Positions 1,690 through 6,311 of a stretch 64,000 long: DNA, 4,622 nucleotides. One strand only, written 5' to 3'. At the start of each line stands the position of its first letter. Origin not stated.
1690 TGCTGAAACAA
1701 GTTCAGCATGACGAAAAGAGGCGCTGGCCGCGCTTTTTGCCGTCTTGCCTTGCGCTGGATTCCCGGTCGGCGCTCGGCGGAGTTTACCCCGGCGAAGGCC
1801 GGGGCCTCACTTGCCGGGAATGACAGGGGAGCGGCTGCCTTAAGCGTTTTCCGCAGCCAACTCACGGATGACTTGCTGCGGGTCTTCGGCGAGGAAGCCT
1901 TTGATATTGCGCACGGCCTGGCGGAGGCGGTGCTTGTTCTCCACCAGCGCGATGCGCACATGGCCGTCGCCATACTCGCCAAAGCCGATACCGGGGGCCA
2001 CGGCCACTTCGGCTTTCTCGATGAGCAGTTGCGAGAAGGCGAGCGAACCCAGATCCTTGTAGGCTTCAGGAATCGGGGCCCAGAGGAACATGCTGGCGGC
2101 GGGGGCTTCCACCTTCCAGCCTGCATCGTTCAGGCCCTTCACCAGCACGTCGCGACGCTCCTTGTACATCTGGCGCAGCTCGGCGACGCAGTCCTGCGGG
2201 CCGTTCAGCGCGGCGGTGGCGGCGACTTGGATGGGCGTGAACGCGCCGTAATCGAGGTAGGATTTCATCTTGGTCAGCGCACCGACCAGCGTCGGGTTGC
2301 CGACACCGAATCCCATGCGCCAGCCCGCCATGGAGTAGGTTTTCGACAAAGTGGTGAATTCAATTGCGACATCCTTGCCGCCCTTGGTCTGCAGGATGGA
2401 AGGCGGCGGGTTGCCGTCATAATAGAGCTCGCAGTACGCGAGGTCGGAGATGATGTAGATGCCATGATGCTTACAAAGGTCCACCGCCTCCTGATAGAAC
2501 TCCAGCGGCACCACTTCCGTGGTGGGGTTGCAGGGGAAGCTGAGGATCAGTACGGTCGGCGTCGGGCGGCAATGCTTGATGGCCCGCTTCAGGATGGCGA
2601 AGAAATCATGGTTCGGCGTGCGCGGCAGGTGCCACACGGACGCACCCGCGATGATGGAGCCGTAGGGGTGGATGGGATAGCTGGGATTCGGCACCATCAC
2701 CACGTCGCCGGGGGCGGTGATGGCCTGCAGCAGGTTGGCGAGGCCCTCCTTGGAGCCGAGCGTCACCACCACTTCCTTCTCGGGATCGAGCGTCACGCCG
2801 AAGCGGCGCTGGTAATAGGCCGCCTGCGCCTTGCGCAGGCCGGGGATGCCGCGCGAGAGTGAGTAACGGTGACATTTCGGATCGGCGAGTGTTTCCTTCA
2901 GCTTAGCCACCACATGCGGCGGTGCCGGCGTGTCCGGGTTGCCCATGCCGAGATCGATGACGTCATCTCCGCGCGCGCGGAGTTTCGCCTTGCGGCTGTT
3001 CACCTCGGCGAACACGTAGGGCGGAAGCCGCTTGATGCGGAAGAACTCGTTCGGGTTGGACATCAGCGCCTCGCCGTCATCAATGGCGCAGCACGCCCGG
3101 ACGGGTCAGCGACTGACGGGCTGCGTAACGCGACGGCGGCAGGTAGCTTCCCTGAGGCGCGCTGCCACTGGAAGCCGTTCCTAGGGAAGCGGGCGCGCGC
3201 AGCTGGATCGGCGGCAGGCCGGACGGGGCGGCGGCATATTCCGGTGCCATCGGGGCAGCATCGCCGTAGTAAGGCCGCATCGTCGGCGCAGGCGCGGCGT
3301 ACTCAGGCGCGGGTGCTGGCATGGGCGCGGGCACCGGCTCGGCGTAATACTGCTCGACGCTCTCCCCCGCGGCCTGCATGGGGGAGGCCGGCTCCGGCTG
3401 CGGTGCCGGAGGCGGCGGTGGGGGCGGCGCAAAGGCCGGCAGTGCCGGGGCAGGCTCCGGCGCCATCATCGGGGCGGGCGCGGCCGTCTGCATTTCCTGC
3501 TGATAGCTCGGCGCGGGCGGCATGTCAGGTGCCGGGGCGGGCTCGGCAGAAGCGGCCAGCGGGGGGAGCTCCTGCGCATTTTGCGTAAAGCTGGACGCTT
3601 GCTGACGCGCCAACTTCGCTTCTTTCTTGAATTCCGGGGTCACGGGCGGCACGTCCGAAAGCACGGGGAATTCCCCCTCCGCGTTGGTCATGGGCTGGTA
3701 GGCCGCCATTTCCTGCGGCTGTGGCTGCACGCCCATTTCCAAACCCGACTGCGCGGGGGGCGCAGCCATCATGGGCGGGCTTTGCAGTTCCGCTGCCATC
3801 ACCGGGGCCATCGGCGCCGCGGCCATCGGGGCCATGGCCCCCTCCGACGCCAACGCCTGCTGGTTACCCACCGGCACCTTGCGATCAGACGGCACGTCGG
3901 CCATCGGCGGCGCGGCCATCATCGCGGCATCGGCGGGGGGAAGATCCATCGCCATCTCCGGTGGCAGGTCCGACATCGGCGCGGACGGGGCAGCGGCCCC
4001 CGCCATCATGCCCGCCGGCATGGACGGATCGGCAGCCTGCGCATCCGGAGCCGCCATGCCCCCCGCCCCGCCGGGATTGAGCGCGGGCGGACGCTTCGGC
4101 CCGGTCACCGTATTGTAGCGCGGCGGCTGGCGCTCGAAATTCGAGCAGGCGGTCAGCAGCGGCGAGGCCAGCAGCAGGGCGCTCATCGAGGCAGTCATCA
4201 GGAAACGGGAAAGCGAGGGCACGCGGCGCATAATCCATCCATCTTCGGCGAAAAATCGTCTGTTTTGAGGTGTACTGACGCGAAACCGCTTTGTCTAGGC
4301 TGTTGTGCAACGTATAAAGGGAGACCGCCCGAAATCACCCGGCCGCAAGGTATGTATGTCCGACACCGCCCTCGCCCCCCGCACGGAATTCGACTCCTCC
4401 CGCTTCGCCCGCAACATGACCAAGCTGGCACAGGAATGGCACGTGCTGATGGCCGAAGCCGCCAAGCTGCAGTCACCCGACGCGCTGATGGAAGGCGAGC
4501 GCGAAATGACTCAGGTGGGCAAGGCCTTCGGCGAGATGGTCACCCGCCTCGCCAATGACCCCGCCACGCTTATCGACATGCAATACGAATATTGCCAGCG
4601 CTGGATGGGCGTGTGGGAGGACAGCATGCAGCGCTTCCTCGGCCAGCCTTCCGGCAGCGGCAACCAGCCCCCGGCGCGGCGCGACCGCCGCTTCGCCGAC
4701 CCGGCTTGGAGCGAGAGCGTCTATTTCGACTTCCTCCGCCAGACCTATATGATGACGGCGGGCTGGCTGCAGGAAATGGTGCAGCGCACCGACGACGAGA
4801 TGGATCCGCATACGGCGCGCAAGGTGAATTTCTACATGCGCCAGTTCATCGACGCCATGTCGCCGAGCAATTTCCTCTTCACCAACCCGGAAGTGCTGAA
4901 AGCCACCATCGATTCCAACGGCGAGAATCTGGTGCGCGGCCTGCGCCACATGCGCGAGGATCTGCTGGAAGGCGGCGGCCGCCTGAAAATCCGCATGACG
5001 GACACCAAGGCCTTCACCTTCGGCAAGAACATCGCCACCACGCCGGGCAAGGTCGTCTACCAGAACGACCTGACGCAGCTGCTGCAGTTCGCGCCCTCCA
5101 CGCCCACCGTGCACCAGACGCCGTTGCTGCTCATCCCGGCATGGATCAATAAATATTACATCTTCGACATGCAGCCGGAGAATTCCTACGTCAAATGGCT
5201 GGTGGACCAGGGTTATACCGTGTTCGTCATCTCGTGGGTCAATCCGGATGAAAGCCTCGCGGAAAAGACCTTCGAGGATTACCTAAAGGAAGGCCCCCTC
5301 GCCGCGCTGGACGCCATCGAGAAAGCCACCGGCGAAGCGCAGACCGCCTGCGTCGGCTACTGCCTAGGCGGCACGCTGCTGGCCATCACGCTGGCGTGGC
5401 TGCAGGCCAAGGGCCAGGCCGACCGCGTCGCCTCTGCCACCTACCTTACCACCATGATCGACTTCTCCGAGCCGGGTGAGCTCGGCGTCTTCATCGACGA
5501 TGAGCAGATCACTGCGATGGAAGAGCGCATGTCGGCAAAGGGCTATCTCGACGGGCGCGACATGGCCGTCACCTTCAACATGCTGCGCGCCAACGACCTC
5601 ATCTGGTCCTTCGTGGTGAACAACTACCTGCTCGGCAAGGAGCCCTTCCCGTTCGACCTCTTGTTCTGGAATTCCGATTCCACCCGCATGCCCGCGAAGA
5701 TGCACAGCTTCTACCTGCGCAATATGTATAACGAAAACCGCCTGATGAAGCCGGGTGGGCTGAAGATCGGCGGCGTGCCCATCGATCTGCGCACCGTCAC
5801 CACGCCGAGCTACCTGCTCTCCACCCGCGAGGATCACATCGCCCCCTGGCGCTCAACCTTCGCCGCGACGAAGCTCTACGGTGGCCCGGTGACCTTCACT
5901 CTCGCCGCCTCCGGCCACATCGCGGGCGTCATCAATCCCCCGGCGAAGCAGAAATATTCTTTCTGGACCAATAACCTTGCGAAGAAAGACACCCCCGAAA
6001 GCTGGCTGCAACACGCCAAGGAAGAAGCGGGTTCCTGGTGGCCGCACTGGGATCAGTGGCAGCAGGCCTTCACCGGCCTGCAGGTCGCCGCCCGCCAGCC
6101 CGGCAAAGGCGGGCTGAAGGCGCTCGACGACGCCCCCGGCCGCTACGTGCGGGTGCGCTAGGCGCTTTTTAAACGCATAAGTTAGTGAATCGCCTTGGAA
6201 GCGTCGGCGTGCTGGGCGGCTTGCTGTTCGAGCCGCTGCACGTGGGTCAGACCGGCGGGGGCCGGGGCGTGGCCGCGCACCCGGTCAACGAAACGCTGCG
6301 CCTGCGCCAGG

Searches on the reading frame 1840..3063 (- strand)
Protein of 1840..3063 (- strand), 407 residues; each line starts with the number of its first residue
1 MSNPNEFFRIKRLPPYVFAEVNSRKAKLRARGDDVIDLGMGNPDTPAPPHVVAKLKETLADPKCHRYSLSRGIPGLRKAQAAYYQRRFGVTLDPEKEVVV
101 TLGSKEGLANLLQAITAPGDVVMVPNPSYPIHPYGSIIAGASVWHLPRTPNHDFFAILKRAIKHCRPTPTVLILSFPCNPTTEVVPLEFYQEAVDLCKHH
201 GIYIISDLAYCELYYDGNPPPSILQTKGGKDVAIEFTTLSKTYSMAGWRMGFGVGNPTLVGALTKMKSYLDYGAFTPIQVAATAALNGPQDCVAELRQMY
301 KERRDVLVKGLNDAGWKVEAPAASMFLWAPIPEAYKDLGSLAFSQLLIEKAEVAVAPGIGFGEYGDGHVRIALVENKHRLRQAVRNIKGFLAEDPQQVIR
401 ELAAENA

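Call 61: search_protein_families(library=pfam, proteins=[window:1840-3063:-], max_evalue=0.0001)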
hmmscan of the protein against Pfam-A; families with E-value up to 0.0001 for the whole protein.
window:1840-3063:- (407 aa): 1 family
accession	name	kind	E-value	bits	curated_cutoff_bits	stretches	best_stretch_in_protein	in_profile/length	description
PF00155.27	Aminotran_1_2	-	6.4e-60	203.7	19.7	1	34-386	2-360/361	Aminotransferase class I and II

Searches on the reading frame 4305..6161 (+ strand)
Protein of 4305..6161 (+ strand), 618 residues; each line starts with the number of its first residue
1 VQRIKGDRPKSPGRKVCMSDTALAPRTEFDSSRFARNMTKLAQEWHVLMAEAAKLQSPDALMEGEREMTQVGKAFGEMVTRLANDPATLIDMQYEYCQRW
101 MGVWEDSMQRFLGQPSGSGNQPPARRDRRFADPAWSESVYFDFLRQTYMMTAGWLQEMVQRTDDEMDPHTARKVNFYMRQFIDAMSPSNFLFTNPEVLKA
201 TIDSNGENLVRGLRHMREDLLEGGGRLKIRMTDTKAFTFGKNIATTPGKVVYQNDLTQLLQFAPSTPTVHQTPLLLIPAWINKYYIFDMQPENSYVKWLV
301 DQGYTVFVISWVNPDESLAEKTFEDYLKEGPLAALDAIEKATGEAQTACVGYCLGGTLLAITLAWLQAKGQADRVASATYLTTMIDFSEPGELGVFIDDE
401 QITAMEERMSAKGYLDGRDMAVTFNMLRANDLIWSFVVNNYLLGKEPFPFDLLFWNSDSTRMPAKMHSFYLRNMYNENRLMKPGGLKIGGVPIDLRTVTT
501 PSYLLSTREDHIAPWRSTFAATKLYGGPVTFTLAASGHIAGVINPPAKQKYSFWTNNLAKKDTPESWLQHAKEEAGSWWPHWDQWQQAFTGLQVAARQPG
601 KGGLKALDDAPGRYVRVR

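Call 60: search_protein_families(library=pfam, proteins=[window:4305-6161:+], max_evalue=0.0001)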
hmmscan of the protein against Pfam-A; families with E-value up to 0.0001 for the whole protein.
window:4305-6161:+ (618 aa): 2 families
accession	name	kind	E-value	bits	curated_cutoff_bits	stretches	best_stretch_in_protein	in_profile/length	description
PF07167.19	PhaC_N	-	1.9e-72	243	23.7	1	126-299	1-173/173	Poly-beta-hydroxybutyrate polymerase (PhaC) N-terminus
PF00561.26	Abhydrolase_1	-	1.4e-11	45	25.8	1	273-518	2-218/245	alpha/beta hydrolase fold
